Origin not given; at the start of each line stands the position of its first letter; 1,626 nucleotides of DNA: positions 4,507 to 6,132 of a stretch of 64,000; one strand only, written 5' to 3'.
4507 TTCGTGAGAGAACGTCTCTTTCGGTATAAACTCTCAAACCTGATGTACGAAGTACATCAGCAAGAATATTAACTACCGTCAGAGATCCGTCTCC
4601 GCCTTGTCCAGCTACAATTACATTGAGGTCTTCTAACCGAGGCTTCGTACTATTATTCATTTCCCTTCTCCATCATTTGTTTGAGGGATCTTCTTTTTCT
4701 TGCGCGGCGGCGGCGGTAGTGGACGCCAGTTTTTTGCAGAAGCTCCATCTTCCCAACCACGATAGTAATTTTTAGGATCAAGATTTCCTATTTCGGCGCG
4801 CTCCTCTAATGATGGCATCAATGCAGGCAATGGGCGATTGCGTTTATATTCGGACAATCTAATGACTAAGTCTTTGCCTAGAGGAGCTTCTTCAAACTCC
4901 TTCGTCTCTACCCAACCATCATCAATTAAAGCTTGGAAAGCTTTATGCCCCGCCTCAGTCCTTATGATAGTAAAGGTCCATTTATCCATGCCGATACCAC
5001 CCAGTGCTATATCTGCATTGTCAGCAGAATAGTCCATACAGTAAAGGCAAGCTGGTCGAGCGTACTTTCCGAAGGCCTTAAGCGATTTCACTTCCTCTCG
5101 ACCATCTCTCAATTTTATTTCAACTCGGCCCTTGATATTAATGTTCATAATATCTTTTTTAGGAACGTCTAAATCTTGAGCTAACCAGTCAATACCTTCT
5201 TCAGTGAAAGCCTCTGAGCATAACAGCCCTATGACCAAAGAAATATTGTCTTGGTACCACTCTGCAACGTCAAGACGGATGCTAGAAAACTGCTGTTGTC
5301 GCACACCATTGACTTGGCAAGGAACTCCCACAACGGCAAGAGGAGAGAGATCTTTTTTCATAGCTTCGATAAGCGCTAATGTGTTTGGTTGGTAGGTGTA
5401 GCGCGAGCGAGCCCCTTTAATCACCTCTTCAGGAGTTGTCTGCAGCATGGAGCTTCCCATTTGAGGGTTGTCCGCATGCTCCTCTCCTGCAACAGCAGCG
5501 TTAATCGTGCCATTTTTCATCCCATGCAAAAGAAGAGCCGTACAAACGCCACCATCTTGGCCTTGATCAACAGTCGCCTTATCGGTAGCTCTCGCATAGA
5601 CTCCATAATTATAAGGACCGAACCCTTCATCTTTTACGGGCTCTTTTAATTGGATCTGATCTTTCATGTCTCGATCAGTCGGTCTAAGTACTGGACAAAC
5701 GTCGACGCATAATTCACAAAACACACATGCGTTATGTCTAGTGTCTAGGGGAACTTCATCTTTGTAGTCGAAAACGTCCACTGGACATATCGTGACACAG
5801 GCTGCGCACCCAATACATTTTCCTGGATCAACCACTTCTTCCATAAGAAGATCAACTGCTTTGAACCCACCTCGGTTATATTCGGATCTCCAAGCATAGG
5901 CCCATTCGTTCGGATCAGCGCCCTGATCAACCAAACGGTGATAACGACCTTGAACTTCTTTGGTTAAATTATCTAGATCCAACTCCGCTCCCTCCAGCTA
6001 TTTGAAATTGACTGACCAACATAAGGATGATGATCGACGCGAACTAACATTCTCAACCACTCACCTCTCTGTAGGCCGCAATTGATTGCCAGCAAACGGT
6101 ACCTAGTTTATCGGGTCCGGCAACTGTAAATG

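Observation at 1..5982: Possible undescribed oxygenase-isomerase-dehydrogenase pathway with its own low-potential electron supply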

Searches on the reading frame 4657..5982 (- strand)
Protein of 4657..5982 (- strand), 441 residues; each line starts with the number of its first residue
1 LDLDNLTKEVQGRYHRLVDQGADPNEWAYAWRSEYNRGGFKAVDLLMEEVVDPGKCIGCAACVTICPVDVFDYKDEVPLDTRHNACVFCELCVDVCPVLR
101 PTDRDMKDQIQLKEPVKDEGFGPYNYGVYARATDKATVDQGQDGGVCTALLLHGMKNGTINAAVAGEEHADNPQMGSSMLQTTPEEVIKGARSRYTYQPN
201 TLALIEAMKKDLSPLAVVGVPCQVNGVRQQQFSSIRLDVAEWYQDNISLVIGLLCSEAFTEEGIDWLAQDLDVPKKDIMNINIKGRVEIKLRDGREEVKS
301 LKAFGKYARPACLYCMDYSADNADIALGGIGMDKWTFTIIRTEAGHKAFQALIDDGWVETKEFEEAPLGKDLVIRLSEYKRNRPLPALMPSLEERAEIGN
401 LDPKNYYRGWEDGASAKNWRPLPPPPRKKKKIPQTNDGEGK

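Call 4: search_protein_families(library=pfam, proteins=[window:4657-5982:-], max_evalue=0.01)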
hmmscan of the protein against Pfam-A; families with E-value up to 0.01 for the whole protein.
window:4657-5982:- (441 aa): 17 families
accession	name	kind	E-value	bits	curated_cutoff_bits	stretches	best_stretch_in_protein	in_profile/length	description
PF04432.18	FrhB_FdhB_C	-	1.9e-32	112.6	23.3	1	215-365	4-149/150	Coenzyme F420 hydrogenase/dehydrogenase, beta subunit C terminus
PF04422.18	FrhB_FdhB_N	-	1.4e-16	60.8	22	1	128-203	2-76/78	Coenzyme F420 hydrogenase/dehydrogenase, beta subunit N-term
PF14697.11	Fer4_21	-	4.4e-09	36.8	35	1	51-98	3-53/59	4Fe-4S dicluster domain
PF00037.32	Fer4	-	6.3e-09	35.7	21.1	2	50-70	2-22/24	4Fe-4S binding domain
PF13183.11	Fer4_8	-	5.5e-08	33.7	27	1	84-109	3-28/68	4Fe-4S dicluster domain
PF13187.11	Fer4_9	-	8.5e-08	32.6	27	1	55-97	1-48/52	4Fe-4S dicluster domain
PF12838.12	Fer4_7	-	3.1e-07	31.2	27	1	55-98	1-50/52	4Fe-4S dicluster domain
PF13237.11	Fer4_10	-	3.2e-07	30.6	25.5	1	50-97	3-53/53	4Fe-4S dicluster domain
PF12837.12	Fer4_6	-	9.8e-07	28.9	25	1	50-71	3-24/24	4Fe-4S binding domain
PF12800.12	Fer4_4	-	4.3e-05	24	24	1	53-68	1-16/17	4Fe-4S binding domain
PF13459.11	Fer4_15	-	5e-05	24.4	22.4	0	83-124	5-47/66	4Fe-4S single cluster domain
PF12797.12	Fer4_2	-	0.00024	21.3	24.5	1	50-68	4-22/22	4Fe-4S binding domain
PF13370.11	Fer4_13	-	0.0003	21.9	24.5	1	51-76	1-25/58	4Fe-4S single cluster domain of Ferredoxin I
PF13534.11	Fer4_17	-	0.00032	21.6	22.2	0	55-69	45-59/61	4Fe-4S dicluster domain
PF25160.1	LdpA_Fe-S-bd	-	0.00051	20.2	27.6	1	49-72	21-44/49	LdpA Fe-S cluster-binding domain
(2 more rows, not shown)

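Call 5: search_protein_families(library=ncbifam, proteins=[window:4657-5982:-], max_evalue=0.01)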
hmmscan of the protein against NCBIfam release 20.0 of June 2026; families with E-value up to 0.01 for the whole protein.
window:4657-5982:- (441 aa): 53 families (the best 25 are shown)
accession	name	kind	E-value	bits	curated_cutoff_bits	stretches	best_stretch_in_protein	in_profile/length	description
NF006807.0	PRK09325.1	subfamily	5.1e-55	186.5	269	1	120-383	3-266/283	coenzyme F420-reducing hydrogenase subunit beta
TIGR03289.1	frhB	equivalog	5e-47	160.3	331.5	1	121-383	1-263/275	coenzyme F420 hydrogenase subunit beta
NF040616.1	F420_dehyd_FpoF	exception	2.2e-33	115.6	475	1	48-383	5-320/337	F420H2 dehydrogenase subunit FpoF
NF006808.0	PRK09326.1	equivalog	1.2e-32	113.2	444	1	48-383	6-321/341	F420H2 dehydrogenase subunit F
NF045874.1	Vhu_polyferre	exception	2.1e-09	36.6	600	1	50-121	192-260/381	F420-non-reducing hydrogenase associated-polyferredoxin VhuB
NF006221.0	PRK08348.1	subfamily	5.8e-08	32.5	124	1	52-97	42-88/136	NADH-plastoquinone oxidoreductase subunit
NF040864.1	HgcB_ferredoxin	equivalog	7.5e-08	32.1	99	1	52-98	12-58/93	mercury methylation ferredoxin HgcB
TIGR01944.1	rnfB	subfamily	1.3e-07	31.4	68.7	1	50-98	109-157/190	RnfABCDGE type electron transport complex subunit B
NF043039.1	HgcAB_like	equivalog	3e-07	30.3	285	1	50-97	296-345/350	HgcAB-like fusion protein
NF038196.1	ferrodoxin_EFR1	subfamily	1.2e-06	28.7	75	1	54-98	184-226/242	EFR1 family ferrodoxin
TIGR01971.1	NuoI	subfamily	2.8e-06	26.9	113.05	1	38-98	27-95/121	NADH-quinone oxidoreductase, chain I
NF042909.1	FMH_DH_FwdF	exception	3.2e-06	26.5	375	1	48-98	219-271/336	tungsten-dependent formylmethanofuran dehydrogenase subunit FwdF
NF003475.0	PRK05113.1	equivalog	3.6e-06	27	203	1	50-98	109-157/190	electron transport complex subunit RsxB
NF043069.1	T4HPD_activ_SAM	equivalog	4.4e-06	26.3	425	1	52-98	49-94/299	trans-4-hydroxy-L-proline dehydratase activase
TIGR00402.1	napF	equivalog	6.4e-06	26.2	102.2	1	54-107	35-93/149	ferredoxin-type protein NapF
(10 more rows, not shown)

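Call 32: find_homologous_proteins(query=window:4657-5982:-)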
Query window:4657-5982:- (441 aa): 1037 proteins with E <= 0.001 among 6806 candidates; the best 120 are listed.
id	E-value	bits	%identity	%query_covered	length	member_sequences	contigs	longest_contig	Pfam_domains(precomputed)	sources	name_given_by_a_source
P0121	0.0e+0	1024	99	100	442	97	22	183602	PF14697.12,PF04432.19,PF04422.19,PF12837.13,PF00037.33,PF12838.13,PF13459.12,PF13237.12,PF13183.12,PF13187.12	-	-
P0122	3.7e-294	993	95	100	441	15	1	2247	PF14697.12,PF04432.19,PF04422.19,PF12837.13,PF00037.33,PF12838.13,PF13237.12,PF13183.12,PF13187.12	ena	-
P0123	1.5e-271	919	89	96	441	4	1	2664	PF14697.12,PF04432.19,PF04422.19,PF12837.13,PF00037.33,PF12838.13,PF13237.12,PF13183.12,PF13187.12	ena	-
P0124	3.5e-271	918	89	95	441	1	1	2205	PF14697.12,PF04432.19,PF04422.19,PF12837.13,PF00037.33,PF12838.13,PF13237.12,PF13183.12,PF13187.12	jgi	jgi:coenzyme F420 hydrogenase subunit beta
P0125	7.5e-252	854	82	95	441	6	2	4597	PF14697.12,PF04432.19,PF04422.19,PF12837.13,PF00037.33,PF12838.13,PF13237.12,PF13183.12,PF13187.12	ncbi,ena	-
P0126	1.0e-247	840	80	95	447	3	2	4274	PF14697.12,PF04432.19,PF04422.19,PF12837.13,PF00037.33,PF12838.13,PF13237.12,PF13183.12,PF12800.13,PF13187.12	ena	-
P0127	7.5e-247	837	79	95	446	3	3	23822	PF14697.12,PF04432.19,PF04422.19,PF12837.13,PF00037.33,PF12838.13,PF13237.12,PF13183.12,PF13187.12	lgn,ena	-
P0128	6.9e-246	834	81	95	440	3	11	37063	PF14697.12,PF04432.19,PF04422.19,PF12837.13,PF00037.33,PF12838.13,PF13237.12,PF13183.12,PF13187.12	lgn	-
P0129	8.8e-246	834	78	100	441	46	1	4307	PF14697.12,PF04432.19,PF04422.19,PF12837.13,PF00037.33,PF12838.13,PF13237.12,PF13183.12,PF12800.13,PF13187.12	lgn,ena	-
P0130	1.2e-245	833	80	95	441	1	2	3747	PF14697.12,PF04432.19,PF04422.19,PF12837.13,PF00037.33,PF12838.13,PF13237.12,PF13183.12,PF12800.13,PF13187.12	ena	-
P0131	1.6e-240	817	78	95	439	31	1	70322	PF14697.12,PF04432.19,PF04422.19,PF12837.13,PF00037.33,PF12838.13,PF13237.12,PF13187.12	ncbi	-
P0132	1.8e-237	806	77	95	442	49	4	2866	PF14697.12,PF04432.19,PF04422.19,PF12837.13,PF00037.33,PF12838.13,PF13237.12,PF13183.12,PF13187.12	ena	-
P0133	6.6e-236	801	76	95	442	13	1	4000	PF14697.12,PF12797.13,PF04432.19,PF04422.19,PF12837.13,PF00037.33,PF12838.13,PF13237.12,PF13183.12,PF13187.12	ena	-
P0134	1.5e-235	800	76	94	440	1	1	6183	PF14697.12,PF04432.19,PF04422.19,PF12837.13,PF00037.33,PF12838.13,PF13237.12,PF13187.12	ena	-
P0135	2.8e-235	799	76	94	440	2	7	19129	PF14697.12,PF04432.19,PF04422.19,PF12837.13,PF00037.33,PF12838.13,PF13237.12,PF13187.12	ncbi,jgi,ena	-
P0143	5.8e-234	795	75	94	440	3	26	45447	PF14697.12,PF04432.19,PF04422.19,PF00037.33,PF12838.13,PF13237.12,PF13187.12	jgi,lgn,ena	-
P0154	1.2e-227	774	73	96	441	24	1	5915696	PF14697.12,PF04432.19,PF04422.19,PF00037.33,PF12838.13,PF13237.12,PF13183.12,PF13187.12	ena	-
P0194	7.3e-209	712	72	93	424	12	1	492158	PF14697.12,PF12797.13,PF04432.19,PF04422.19,PF12837.13,PF00037.33,PF12838.13,PF13237.12,PF13183.12,PF13187.12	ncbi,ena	-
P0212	4.5e-182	624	62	92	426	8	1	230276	PF14697.12,PF04432.19,PF04422.19,PF12837.13,PF00037.33,PF12838.13,PF13237.12,PF13187.12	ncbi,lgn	ncbi:MAG: Coenzyme F420 hydrogenase/dehydrogenase, beta subunit C-terminal domain [Deltaproteobacter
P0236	2.4e-178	612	61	94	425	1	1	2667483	PF14697.12,PF04432.19,PF04422.19,PF12837.13,PF00037.33,PF12838.13,PF13237.12,PF13187.12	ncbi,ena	-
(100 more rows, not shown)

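Call 33: find_encoding_contigs(protein=P0212, flank=7000, max_places=1)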
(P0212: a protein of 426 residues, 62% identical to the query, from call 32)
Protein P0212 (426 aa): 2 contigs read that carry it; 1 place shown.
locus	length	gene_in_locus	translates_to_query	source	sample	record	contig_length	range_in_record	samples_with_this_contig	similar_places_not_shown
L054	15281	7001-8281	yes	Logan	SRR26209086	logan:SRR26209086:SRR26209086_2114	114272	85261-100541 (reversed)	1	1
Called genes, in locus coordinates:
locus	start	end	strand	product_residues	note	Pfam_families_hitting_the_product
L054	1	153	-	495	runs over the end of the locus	PF13231:PMT_2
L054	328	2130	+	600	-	PF01336:tRNA_anti-codon, PF00152:tRNA-synt_2, PF02938:GAD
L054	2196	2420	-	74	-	-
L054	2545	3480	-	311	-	PF14238:DUF4340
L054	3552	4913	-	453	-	PF23357:DUF7088, PF09822:ABC_transp_aux, PF23355:IFT52_GIFT (faint)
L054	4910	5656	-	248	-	PF01061:ABC2_membrane, PF12679:ABC2_membrane_2, PF12698:ABC2_membrane_3, PF13346:ABC2_membrane_5 (weak)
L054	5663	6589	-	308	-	PF00005:ABC_tran, PF13304:AAA_21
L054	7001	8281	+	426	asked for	PF13237:Fer4_10 (weak), PF00037:Fer4 (weak), PF12837:Fer4_6 (faint), PF12838:Fer4_7, PF13187:Fer4_9 (weak), PF14697:Fer4_21, PF04422:FrhB_FdhB_N, PF04432:FrhB_FdhB_C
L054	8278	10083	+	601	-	PF01558:POR, PF01855:POR_N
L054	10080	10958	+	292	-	PF02775:TPP_enzyme_C, PF12367:PFO_beta_C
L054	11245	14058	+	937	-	PF16078:2-oxogl_dehyd_N, PF00676:E1_dh, PF02779:Transket_pyr, PF16870:OxoGdeHyase_C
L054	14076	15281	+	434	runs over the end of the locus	PF00364:Biotin_lipoyl, PF02817:E3_binding, PF00198:2-oxoacid_dh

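Call 34: find_encoding_contigs(protein=P0154, flank=7000, max_places=1)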
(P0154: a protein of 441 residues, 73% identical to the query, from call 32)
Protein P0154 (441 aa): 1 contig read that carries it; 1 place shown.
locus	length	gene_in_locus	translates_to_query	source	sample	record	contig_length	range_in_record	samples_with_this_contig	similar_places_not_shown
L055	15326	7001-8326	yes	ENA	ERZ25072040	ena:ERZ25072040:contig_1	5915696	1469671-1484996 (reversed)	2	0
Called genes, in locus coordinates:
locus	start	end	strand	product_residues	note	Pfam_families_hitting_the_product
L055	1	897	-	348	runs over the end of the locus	PF22335:Cas10-Cmr2_palm2 (faint), PF00990:GGDEF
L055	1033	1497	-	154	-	PF00903:Glyoxalase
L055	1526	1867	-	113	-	-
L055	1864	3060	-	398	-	PF00355:Rieske, PF00848:Ring_hydroxyl_A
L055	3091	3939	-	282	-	PF03096:Ndr (faint), PF12146:Hydrolase_4, PF00561:Abhydrolase_1, PF12697:Abhydrolase_6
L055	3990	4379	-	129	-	-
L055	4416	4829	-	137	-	PF02661:Fic (weak)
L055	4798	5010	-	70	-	-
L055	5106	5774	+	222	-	PF03352:Adenine_glyco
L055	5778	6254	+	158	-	PF14342:DUF4396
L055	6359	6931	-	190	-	PF00440:TetR_N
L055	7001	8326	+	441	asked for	PF13183:Fer4_8 (faint), PF12838:Fer4_7, PF00037:Fer4 (faint), PF13187:Fer4_9 (weak), PF13237:Fer4_10 (weak), PF14697:Fer4_21 (weak), PF04422:FrhB_FdhB_N, PF04432:FrhB_FdhB_C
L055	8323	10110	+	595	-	PF01558:POR, PF01855:POR_N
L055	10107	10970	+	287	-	PF02775:TPP_enzyme_C, PF12367:PFO_beta_C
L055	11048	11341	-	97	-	PF01381:HTH_3, PF13443:HTH_26 (weak)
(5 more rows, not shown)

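Call 35: find_encoding_contigs(protein=P0236, flank=7000, max_places=1)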
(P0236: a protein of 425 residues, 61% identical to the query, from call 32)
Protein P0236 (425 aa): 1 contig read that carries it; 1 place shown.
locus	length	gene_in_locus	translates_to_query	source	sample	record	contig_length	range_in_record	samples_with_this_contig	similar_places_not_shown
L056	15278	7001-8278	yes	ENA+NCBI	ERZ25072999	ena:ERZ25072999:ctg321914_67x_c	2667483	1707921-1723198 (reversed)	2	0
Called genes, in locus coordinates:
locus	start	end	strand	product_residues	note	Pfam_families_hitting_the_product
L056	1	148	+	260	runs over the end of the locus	PF00378:ECH_1, PF16113:ECH_2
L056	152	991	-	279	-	PF00350:Dynamin_N (faint), PF01926:MMR_HSR1, PF02421:FeoB_N, PF03193:RsgA_GTPase (faint), PF00009:GTP_EFTU (weak), PF07650:KH_2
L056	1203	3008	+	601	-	PF01336:tRNA_anti-codon, PF00152:tRNA-synt_2, PF02938:GAD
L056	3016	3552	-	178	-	PF14238:DUF4340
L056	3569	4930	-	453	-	PF23357:DUF7088, PF09822:ABC_transp_aux, PF14258:DUF4350 (weak), PF23355:IFT52_GIFT (weak)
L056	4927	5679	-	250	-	PF01061:ABC2_membrane, PF12679:ABC2_membrane_2, PF12698:ABC2_membrane_3, PF13346:ABC2_membrane_5 (weak)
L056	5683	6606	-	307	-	PF00005:ABC_tran, PF13304:AAA_21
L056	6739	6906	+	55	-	-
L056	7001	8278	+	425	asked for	PF00037:Fer4 (weak), PF12837:Fer4_6 (faint), PF13237:Fer4_10 (weak), PF14697:Fer4_21, PF12838:Fer4_7, PF13187:Fer4_9 (weak), PF04422:FrhB_FdhB_N, PF04432:FrhB_FdhB_C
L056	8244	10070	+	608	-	PF01558:POR, PF01855:POR_N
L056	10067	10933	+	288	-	PF02775:TPP_enzyme_C, PF12367:PFO_beta_C (weak)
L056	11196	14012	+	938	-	PF16078:2-oxogl_dehyd_N, PF00676:E1_dh, PF02779:Transket_pyr, PF16870:OxoGdeHyase_C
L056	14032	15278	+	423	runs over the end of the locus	PF00364:Biotin_lipoyl, PF02817:E3_binding, PF00198:2-oxoacid_dh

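Call 56: search_solved_structures(query=window:4657-5982:-, max_evalue=0.00001)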
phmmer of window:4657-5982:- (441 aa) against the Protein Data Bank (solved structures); distinct sequences matched with E-value up to 0.00001: 14.
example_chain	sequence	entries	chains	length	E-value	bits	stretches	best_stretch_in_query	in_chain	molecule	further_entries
8rja_E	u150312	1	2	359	9.4e-39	136.5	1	43-383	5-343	Coenzyme F420 hydrogenase/dehydrogenase, beta subunit C terminus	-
8riu_B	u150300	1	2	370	1.1e-36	129.7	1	47-373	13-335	Coenzyme F420 hydrogenase/dehydrogenase, beta subunit C terminus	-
6qgr_B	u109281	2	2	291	4.6e-36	127.6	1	117-383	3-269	Coenzyme F420 hydrogenase subunit beta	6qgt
6qii_B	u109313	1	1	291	6e-36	127.2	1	117-383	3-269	Coenzyme F420 hydrogenase subunit beta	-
9r51_B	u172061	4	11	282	8.4e-35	123.5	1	120-399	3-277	F420-reducing [NiFe]-hydrogenase from Methanothermococcus thermolithotrophicus subunit bet | F420-reducing [NiFe]-hydrogenase from Methanothermococcus thermolit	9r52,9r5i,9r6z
7np8_A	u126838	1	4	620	3e-32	115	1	47-364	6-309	Coenzyme F420-dependent sulfite reductase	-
9tn7_A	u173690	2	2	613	2.1e-31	112.3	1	46-358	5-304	Coenzyme F420 hydrogenase/dehydrogenase beta subunit domain protein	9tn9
7npa_A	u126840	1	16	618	3e-31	111.8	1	47-352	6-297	Coenzyme F420-dependent sulfite reductase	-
3zfs_C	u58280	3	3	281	5.4e-31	110.9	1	122-383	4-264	F420-REDUCING HYDROGENASE, SUBUNIT BETA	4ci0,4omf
5dqr_A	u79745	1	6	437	4.8e-11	45.2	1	114-336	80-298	7-hydroxymethyl chlorophyll a reductase, chloroplastic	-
9t1s_M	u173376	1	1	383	9.4e-10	40.9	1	128-375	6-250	formate dehydrogenase (coenzyme F420)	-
8rvu_E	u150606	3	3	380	3.4e-09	39.1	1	129-366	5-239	Formate dehydrogenase, beta subunit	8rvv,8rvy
6cfw_N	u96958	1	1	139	4.5e-09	38.7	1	50-99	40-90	NADH-plastoquinone oxidoreductase subunit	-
7bkb_E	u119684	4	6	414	1.6e-06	30.2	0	128-356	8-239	Formate dehydrogenase, beta subunit (F420)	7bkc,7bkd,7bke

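Call 57: find_encoding_contigs(protein=P0131, flank=6000, max_places=1)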
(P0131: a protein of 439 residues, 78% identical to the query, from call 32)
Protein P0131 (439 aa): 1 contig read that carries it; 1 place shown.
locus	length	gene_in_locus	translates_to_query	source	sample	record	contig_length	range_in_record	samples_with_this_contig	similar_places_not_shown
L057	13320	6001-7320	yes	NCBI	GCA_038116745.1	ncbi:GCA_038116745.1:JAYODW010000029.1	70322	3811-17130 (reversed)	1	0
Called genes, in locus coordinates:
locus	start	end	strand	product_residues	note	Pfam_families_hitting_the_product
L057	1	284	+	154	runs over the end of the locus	PF00571:CBS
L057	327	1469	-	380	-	-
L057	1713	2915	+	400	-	PF02515:CoA_transf_3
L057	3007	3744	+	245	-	PF00106:adh_short, PF08659:KR, PF13561:adh_short_C2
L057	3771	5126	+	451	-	PF02771:Acyl-CoA_dh_N, PF02770:Acyl-CoA_dh_M, PF00441:Acyl-CoA_dh_1, PF08028:Acyl-CoA_dh_2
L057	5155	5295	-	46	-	-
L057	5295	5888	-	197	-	PF00440:TetR_N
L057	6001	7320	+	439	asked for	PF12838:Fer4_7, PF00037:Fer4 (faint), PF12837:Fer4_6 (faint), PF13187:Fer4_9 (weak), PF13237:Fer4_10, PF14697:Fer4_21, PF04422:FrhB_FdhB_N, PF04432:FrhB_FdhB_C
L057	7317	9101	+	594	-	PF01558:POR, PF01855:POR_N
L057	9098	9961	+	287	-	PF02775:TPP_enzyme_C, PF12367:PFO_beta_C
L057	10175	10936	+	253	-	PF00106:adh_short, PF01370:Epimerase (weak), PF08659:KR, PF13561:adh_short_C2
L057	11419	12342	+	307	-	PF01925:TauE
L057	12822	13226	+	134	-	PF20398:DUF6691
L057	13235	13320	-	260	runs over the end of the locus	PF01026:TatD_DNase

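Call 58: find_encoding_contigs(protein=P0194, flank=6000, max_places=1)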
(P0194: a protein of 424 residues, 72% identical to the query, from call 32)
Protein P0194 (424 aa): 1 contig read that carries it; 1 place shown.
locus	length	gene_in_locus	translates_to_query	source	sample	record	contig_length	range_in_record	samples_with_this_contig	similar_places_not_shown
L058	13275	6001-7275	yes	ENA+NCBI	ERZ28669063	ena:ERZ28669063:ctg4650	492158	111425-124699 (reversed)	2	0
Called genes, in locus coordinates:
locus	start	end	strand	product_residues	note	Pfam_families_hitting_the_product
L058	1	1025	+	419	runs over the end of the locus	PF04055:Radical_SAM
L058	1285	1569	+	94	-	PF21948:LplA-B_cat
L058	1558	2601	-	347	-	PF13384:HTH_23, PF13518:HTH_28 (weak), PF13551:HTH_29, PF13565:HTH_32, PF13358:DDE_3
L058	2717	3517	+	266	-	PF21948:LplA-B_cat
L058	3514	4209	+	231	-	PF00117:GATase (weak)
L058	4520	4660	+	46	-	-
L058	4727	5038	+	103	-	PF12840:HTH_20 (weak), PF01022:HTH_5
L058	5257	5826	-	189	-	PF00440:TetR_N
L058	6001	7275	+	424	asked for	PF13183:Fer4_8 (faint), PF12838:Fer4_7, PF00037:Fer4 (faint), PF13237:Fer4_10 (weak), PF14697:Fer4_21, PF13187:Fer4_9 (weak), PF04422:FrhB_FdhB_N, PF04432:FrhB_FdhB_C, +2 more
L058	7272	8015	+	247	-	PF01558:POR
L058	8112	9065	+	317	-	PF01855:POR_N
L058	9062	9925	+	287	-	PF02775:TPP_enzyme_C, PF12367:PFO_beta_C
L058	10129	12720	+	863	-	PF26956:ACT_ACR_D1 (faint), PF08335:GlnD_UR_UTase, PF27444:GlnD_3rd, PF01966:HD, PF13291:ACT_4 (faint), PF01842:ACT (weak)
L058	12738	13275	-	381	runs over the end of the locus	PF01546:Peptidase_M20, PF07687:M20_dimer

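Call 59: find_encoding_contigs(protein=P0143, flank=6000, max_places=1)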
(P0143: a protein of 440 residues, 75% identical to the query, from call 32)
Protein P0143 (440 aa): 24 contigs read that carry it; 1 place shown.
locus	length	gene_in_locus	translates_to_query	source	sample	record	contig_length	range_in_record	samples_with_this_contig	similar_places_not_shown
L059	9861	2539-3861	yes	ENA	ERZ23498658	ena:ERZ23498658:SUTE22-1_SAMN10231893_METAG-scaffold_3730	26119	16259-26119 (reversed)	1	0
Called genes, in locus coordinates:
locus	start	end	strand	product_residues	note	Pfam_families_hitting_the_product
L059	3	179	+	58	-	?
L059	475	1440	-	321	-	PF00296:Bac_luciferase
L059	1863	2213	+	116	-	-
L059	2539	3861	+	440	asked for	PF00037:Fer4 (faint), PF12838:Fer4_7 (weak), PF13187:Fer4_9 (weak), PF13237:Fer4_10 (weak), PF14697:Fer4_21, PF04422:FrhB_FdhB_N, PF04432:FrhB_FdhB_C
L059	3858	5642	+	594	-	PF01558:POR, PF01855:POR_N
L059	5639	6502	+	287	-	PF02775:TPP_enzyme_C, PF12367:PFO_beta_C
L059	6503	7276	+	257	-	PF01996:F420_ligase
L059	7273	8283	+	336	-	PF01933:CofD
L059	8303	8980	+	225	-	PF01983:CofC, PF12804:NTP_transf_3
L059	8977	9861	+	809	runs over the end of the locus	PF04055:Radical_SAM, PF19288:CofH_C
